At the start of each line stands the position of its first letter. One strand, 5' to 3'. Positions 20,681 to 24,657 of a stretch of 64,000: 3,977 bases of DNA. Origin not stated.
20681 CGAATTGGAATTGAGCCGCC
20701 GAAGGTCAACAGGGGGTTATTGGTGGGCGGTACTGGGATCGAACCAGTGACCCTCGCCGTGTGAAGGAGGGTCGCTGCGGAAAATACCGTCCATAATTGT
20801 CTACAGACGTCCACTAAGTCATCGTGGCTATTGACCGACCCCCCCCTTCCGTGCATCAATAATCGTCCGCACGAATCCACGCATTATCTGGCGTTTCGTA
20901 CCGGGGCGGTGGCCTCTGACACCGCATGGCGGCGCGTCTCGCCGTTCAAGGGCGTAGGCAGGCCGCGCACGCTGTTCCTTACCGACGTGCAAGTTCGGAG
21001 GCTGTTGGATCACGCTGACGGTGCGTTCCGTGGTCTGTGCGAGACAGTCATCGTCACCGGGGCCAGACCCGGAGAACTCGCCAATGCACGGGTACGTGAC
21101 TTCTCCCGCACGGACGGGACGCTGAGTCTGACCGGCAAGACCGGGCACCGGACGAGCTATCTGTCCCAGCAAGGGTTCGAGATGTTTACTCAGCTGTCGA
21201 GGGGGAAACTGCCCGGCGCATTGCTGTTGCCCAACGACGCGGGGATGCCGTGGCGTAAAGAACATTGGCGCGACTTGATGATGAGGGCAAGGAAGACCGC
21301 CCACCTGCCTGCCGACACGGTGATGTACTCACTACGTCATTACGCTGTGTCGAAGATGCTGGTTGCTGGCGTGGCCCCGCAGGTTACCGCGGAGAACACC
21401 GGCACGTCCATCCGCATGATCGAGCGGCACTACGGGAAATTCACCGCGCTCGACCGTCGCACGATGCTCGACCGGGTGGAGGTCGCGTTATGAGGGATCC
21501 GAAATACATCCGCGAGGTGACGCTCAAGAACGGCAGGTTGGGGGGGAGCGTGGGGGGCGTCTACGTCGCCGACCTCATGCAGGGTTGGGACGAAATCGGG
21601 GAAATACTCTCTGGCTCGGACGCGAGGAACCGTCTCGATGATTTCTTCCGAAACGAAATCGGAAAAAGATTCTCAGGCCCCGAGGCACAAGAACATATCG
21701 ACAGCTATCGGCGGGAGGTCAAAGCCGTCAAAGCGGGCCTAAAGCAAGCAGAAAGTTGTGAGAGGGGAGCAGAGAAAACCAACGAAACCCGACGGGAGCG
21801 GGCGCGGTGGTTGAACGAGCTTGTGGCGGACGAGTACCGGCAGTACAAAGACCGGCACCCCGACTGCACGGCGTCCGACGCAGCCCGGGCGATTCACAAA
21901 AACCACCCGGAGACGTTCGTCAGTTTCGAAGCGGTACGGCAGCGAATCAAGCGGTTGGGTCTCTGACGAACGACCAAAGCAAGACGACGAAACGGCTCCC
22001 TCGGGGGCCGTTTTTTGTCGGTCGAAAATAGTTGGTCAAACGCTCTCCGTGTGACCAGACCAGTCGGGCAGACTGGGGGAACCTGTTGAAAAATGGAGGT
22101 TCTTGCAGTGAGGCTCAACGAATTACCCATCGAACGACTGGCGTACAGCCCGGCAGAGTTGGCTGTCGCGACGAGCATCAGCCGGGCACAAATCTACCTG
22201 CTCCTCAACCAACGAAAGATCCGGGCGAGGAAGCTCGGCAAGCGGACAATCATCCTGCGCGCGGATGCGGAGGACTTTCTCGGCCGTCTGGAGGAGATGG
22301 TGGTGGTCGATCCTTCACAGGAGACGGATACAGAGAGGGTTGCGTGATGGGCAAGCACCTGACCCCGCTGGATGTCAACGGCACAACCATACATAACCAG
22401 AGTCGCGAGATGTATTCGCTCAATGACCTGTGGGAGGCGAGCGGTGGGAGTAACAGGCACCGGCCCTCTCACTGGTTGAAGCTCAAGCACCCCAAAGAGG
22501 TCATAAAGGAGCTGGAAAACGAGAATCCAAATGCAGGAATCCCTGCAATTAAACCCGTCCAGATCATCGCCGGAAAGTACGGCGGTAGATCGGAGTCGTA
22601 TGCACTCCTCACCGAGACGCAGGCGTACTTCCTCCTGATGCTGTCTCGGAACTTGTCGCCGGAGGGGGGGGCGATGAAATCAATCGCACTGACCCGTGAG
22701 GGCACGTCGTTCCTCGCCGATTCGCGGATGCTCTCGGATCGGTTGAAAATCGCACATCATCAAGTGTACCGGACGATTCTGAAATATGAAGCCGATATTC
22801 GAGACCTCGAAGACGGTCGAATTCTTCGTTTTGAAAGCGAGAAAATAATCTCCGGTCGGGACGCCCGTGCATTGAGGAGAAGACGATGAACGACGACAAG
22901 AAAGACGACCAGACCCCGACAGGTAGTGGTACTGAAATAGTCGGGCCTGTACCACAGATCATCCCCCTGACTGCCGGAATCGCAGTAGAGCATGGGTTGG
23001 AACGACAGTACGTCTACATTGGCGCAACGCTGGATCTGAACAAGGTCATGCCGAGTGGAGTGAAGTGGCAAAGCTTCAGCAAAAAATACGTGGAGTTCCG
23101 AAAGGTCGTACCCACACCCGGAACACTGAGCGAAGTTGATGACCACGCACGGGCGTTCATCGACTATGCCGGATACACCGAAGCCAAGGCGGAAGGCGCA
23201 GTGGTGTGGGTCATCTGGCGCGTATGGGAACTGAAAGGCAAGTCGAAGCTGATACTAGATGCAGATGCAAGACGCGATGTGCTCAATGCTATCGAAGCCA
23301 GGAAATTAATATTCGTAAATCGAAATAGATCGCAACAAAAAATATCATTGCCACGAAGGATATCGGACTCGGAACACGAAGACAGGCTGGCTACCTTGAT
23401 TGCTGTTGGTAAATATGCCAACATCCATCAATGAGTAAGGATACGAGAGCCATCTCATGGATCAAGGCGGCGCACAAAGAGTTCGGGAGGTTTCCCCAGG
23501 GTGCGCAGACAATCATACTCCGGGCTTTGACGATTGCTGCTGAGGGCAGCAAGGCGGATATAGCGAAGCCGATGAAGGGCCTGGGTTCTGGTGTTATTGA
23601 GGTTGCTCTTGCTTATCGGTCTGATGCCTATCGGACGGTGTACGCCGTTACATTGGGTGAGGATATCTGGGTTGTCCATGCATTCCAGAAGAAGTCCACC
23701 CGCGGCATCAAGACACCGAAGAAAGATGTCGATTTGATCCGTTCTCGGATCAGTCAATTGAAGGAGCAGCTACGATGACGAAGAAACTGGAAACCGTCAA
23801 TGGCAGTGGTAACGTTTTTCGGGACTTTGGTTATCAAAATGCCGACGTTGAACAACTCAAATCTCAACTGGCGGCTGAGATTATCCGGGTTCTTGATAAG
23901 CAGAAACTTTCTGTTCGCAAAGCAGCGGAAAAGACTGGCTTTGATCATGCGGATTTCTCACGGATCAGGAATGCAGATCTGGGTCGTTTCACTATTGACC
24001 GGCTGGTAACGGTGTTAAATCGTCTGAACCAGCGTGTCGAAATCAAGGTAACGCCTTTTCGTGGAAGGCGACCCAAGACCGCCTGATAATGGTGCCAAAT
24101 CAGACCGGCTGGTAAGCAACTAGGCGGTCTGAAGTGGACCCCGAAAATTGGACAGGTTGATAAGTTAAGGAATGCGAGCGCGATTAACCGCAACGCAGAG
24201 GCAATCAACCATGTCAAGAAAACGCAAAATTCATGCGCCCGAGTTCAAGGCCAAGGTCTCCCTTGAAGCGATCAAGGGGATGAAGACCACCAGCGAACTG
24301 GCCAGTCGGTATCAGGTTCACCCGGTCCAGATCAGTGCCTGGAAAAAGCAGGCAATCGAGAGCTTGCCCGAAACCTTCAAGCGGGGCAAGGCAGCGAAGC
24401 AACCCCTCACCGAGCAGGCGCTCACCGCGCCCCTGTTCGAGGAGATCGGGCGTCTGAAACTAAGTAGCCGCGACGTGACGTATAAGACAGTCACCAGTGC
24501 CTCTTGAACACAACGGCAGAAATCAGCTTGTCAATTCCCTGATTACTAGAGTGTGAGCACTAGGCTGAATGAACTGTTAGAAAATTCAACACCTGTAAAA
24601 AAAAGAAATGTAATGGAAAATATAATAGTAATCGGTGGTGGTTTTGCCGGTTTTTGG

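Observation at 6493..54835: Abundant ~160-bp MITE-like element with terminal inverted repeats and 5-bp CTWAG target duplications, always at gene ends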

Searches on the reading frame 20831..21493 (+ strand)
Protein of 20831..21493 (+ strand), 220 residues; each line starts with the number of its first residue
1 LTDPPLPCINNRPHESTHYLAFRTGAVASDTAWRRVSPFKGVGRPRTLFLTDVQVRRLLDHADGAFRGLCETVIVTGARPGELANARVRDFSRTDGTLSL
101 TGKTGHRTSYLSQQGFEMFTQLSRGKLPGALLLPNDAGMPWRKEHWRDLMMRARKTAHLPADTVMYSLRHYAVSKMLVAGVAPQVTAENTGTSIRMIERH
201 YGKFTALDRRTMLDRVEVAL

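Call 67: search_protein_families(library=pfam, proteins=[window:20831-21493:+], max_evalue=0.001)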
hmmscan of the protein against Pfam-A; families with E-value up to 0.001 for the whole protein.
window:20831-21493:+ (220 aa): 1 family
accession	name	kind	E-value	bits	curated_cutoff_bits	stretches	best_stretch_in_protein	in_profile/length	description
PF00589.27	Phage_integrase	-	6.1e-09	36.3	27.1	1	49-201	2-165/172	Phage integrase family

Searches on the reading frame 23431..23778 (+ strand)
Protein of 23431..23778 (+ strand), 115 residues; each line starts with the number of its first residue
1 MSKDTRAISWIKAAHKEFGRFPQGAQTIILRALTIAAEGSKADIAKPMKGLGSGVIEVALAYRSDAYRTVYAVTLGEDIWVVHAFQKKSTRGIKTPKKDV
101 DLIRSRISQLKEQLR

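Call 67: search_protein_families(library=pfam, proteins=[window:23431-23778:+], max_evalue=0.001)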
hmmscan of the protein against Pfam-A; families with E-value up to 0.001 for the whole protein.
window:23431-23778:+ (115 aa): 1 family
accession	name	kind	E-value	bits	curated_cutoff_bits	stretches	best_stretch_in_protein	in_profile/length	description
PF05973.20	Gp49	-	6.8e-16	58.5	23.9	1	16-107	1-89/90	Phage derived protein Gp49-like (DUF891)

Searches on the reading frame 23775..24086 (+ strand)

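Call 67: search_protein_families(library=pfam, proteins=[window:23775-24086:+], max_evalue=0.001)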
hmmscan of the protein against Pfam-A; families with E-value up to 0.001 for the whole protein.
window:23775-24086:+ (103 aa): 1 family
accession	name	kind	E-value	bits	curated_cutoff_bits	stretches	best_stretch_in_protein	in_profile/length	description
PF13744.12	HTH_37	-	1.5e-21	76.4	27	1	14-92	1-79/80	Helix-turn-helix domain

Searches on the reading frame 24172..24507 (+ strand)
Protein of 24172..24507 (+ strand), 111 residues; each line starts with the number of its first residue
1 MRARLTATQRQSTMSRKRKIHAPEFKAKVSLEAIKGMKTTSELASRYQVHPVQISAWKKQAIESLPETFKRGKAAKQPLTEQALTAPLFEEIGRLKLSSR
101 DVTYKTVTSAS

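Call 67: search_protein_families(library=pfam, proteins=[window:24172-24507:+], max_evalue=0.001)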
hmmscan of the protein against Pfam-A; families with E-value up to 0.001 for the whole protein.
window:24172-24507:+ (111 aa): 2 families
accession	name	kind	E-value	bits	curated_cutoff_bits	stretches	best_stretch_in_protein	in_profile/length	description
PF01527.26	HTH_Tnp_1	-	5.6e-05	23.7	24.1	1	17-67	3-56/75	Transposase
PF13518.12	HTH_28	-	0.00069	20.1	25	0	25-60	1-35/52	Helix-turn-helix domain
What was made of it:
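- The window holds an IS3-type HTH_Tnp_1 orfA remnant at 24172-24507 (call 67).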
